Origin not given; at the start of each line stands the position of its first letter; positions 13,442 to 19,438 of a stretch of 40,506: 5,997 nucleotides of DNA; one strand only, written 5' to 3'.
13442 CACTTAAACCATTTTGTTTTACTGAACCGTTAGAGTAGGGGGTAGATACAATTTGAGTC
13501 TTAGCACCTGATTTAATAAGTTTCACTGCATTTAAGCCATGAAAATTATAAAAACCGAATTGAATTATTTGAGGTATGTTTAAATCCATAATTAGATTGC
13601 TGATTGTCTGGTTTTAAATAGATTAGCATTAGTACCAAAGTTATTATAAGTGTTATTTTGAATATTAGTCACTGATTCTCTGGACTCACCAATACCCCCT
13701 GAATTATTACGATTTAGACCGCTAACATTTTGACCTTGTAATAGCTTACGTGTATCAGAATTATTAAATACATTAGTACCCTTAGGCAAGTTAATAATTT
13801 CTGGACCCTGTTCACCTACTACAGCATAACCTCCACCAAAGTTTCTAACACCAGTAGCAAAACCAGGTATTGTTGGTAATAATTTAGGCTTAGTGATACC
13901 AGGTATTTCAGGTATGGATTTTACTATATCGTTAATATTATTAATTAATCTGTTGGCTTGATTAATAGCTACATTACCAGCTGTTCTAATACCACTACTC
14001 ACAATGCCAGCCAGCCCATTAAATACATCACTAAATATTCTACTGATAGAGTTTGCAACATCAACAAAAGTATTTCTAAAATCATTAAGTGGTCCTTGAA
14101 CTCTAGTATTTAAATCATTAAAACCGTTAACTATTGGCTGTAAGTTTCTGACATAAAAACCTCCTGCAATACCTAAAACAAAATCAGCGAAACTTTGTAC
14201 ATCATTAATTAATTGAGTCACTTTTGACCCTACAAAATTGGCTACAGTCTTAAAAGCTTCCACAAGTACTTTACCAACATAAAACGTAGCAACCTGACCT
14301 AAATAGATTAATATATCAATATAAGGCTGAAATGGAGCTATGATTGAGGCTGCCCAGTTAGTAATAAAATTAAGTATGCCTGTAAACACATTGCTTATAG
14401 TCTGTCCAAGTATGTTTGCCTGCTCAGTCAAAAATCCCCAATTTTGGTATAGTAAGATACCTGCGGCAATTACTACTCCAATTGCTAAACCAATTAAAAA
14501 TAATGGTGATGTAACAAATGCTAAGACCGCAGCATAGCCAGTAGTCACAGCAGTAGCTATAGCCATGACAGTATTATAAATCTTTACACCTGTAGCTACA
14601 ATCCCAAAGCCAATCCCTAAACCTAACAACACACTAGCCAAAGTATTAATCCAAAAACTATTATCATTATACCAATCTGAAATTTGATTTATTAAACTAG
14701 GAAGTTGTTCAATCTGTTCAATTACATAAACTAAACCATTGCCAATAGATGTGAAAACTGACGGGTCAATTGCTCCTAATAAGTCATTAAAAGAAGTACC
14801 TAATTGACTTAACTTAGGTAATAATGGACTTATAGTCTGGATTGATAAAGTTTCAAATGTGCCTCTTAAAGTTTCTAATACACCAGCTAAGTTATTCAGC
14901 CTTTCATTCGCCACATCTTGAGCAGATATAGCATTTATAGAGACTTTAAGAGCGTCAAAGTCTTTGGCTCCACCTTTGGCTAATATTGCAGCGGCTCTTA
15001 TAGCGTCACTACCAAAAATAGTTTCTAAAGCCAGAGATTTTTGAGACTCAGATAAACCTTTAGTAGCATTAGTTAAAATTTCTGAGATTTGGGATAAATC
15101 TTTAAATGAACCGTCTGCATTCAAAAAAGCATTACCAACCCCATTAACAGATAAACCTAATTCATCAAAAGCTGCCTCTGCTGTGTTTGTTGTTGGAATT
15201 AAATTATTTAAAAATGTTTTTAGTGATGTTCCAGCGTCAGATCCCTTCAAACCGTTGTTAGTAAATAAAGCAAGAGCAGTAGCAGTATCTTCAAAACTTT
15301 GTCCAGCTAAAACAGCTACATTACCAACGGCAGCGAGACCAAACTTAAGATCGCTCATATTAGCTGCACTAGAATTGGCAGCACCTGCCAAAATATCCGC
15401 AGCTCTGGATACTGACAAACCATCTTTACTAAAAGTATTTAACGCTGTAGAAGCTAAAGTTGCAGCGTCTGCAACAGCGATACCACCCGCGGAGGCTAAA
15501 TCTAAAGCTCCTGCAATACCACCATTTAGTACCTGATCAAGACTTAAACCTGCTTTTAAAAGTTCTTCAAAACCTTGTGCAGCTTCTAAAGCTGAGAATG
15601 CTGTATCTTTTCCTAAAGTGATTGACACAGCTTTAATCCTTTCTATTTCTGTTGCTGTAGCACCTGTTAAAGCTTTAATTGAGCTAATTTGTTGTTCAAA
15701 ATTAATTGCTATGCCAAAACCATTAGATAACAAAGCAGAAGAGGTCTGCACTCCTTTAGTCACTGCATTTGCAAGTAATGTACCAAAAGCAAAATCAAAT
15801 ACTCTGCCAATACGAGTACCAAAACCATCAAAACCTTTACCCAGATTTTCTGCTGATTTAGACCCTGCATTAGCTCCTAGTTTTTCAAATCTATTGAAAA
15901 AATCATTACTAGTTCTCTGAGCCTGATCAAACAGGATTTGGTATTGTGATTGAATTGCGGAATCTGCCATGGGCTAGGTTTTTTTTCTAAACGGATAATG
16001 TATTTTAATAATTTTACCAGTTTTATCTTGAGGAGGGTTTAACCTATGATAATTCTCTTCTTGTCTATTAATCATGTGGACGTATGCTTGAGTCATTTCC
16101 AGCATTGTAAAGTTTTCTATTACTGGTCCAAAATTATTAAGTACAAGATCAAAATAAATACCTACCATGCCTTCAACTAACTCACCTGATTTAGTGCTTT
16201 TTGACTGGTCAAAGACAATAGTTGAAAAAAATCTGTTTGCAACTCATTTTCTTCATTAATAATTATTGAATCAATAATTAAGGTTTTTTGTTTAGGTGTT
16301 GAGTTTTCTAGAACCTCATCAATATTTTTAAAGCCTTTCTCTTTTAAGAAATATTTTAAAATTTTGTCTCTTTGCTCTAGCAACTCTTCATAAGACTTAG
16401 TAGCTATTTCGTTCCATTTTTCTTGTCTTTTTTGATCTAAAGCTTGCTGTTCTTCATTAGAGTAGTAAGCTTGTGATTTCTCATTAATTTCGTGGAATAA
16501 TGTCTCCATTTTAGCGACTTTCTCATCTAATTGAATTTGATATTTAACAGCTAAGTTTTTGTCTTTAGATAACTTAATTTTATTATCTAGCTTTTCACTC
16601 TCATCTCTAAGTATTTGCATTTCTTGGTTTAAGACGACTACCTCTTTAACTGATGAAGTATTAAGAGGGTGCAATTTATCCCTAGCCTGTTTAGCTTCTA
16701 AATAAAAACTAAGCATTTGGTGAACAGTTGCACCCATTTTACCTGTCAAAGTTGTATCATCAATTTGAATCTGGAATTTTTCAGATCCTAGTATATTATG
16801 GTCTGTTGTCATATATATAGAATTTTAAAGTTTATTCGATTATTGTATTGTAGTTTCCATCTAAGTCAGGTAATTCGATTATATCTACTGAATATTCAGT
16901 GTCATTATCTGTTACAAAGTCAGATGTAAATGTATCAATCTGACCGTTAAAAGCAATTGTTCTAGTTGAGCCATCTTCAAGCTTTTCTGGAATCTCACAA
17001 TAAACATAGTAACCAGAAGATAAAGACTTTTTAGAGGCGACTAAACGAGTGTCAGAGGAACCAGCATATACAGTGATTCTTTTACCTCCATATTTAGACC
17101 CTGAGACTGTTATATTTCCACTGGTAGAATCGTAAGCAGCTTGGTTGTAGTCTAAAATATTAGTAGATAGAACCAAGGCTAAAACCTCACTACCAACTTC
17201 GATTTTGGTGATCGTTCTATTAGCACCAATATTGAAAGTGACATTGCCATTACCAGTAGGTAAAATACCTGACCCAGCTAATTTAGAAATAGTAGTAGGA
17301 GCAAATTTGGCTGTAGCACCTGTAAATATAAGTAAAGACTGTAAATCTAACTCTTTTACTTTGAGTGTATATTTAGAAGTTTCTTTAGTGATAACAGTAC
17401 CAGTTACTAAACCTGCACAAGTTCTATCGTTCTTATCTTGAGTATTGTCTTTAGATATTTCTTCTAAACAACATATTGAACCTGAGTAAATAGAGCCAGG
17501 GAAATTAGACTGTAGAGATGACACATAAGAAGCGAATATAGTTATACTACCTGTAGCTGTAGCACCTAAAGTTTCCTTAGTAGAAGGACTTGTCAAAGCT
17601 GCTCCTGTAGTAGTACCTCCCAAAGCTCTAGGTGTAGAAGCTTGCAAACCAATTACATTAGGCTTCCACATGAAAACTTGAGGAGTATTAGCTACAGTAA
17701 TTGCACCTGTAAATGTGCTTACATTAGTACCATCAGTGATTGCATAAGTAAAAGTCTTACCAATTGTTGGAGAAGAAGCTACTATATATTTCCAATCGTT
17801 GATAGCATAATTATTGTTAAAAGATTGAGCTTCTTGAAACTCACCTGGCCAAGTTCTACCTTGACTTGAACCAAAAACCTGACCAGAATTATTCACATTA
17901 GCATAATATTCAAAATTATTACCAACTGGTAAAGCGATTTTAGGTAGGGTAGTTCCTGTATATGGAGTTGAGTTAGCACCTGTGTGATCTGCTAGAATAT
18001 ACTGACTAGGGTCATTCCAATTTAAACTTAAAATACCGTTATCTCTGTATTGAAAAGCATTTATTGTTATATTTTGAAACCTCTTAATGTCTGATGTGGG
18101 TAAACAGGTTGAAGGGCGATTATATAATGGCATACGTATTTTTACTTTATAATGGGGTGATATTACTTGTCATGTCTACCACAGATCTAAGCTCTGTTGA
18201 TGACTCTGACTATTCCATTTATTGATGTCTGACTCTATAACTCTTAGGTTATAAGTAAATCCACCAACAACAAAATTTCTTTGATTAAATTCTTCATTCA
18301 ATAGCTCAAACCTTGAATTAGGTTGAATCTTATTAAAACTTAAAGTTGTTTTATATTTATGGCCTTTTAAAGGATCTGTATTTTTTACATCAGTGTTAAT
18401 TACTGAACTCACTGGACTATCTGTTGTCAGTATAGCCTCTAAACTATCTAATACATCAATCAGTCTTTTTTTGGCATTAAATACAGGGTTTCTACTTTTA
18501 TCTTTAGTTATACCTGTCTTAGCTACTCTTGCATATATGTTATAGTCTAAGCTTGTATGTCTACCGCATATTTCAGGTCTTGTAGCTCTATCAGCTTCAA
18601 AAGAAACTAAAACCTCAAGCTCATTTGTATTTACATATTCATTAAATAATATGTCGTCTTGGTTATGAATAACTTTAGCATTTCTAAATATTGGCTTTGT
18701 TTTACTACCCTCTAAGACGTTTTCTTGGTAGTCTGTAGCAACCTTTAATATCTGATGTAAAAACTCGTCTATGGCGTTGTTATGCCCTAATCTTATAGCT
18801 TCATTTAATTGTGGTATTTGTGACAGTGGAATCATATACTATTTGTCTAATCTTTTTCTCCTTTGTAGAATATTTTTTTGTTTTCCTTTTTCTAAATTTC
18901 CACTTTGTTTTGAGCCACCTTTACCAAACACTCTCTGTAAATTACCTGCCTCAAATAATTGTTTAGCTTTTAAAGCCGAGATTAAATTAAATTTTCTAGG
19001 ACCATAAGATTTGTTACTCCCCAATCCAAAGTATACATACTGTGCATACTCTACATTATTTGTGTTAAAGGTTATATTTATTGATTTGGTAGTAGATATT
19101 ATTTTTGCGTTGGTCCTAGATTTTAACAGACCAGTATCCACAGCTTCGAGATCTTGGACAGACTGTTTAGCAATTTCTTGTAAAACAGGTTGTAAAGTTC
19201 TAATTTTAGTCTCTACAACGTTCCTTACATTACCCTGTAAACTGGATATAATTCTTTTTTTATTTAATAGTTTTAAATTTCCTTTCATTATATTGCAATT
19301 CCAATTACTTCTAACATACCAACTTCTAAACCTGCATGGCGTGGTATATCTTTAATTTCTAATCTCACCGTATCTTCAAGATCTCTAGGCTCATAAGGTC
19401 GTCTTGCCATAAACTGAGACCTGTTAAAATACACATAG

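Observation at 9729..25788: Conserved 25-nt motif before five late structural genes: a distinct late-promoter class?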

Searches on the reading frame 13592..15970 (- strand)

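Call 8: search_protein_families(library=phrogs, proteins=[window:13592-15970:-])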
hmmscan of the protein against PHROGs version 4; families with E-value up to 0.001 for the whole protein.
window:13592-15970:- (792 aa): 28 families (the best 25 are shown)
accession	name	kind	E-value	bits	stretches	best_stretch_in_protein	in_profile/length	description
phrog_1533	-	tail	1.7e-89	302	1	21-515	192-673/1688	tail length tape measure protein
phrog_4704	-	tail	7.4e-81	273.6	1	14-395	158-519/625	tail length tape measure protein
phrog_5218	-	unknown function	1.3e-74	253.2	1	15-528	183-681/1599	-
phrog_991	-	tail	3.1e-62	211.7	1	29-738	246-884/1966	tail length tape measure protein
phrog_9696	-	tail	6.6e-57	194.1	1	89-427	82-386/1415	tail length tape measure protein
phrog_1272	-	tail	9.9e-57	193.6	1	37-782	218-930/1606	tail length tape measure protein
phrog_167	-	tail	3.4e-50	171.9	2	33-536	244-693/1555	tail length tape measure protein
phrog_5493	-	tail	2.1e-48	166.4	1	90-379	72-369/1102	tail length tape measure protein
phrog_28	-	tail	2.5e-46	159.8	1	86-672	281-729/1228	tail length tape measure protein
phrog_19074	-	unknown function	7.9e-40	137.7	1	77-406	144-467/1384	-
phrog_58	-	tail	2.3e-38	133.3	1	34-772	293-1011/1544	tail length tape measure protein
phrog_1293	-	tail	9.4e-38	130.7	1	7-512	111-628/1424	tail length tape measure protein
phrog_36752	-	unknown function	1.7e-29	103.2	1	90-431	78-395/1078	-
phrog_38390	-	tail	5.1e-25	88.7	1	88-278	60-249/1029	tail length tape measure protein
phrog_16692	-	unknown function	7.3e-22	78.6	2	89-381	181-481/1107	-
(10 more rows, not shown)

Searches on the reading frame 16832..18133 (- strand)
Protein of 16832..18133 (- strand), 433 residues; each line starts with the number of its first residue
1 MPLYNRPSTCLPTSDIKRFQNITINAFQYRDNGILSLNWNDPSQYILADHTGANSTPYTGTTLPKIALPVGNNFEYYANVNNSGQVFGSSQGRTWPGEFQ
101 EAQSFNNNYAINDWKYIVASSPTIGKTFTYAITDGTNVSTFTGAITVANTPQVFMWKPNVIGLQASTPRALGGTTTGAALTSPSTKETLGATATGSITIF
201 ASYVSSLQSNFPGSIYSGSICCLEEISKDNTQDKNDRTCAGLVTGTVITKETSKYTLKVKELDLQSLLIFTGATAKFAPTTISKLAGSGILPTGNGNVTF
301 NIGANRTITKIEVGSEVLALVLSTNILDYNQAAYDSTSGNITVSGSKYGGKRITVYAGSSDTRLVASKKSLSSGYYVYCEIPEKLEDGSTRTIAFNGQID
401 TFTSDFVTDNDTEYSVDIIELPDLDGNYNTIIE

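Call 7: search_protein_families(library=phrogs, proteins=[window:16832-18133:-])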
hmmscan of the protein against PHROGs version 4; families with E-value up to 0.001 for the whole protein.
window:16832-18133:- (433 aa): 0 families

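Call 27: search_protein_families(library=pfam, max_evalue=0.01, proteins=[window:16832-18133:-])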
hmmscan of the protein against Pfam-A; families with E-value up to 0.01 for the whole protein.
window:16832-18133:- (433 aa): 0 families

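Call 48: search_solved_structures(query=window:16832-18133:-, max_evalue=1)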
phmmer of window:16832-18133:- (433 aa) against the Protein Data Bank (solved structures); distinct sequences matched with E-value up to 1: 0.

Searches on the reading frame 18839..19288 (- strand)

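Call 110: search_protein_families(library=phrogs, max_evalue=0.01, proteins=[window:18839-19288:-])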
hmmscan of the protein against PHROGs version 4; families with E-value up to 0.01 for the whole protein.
window:18839-19288:- (149 aa): 1 family
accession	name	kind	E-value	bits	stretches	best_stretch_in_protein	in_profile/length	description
phrog_5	-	connector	0.0011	19.8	1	11-131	99-215/239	tail completion or Neck1 protein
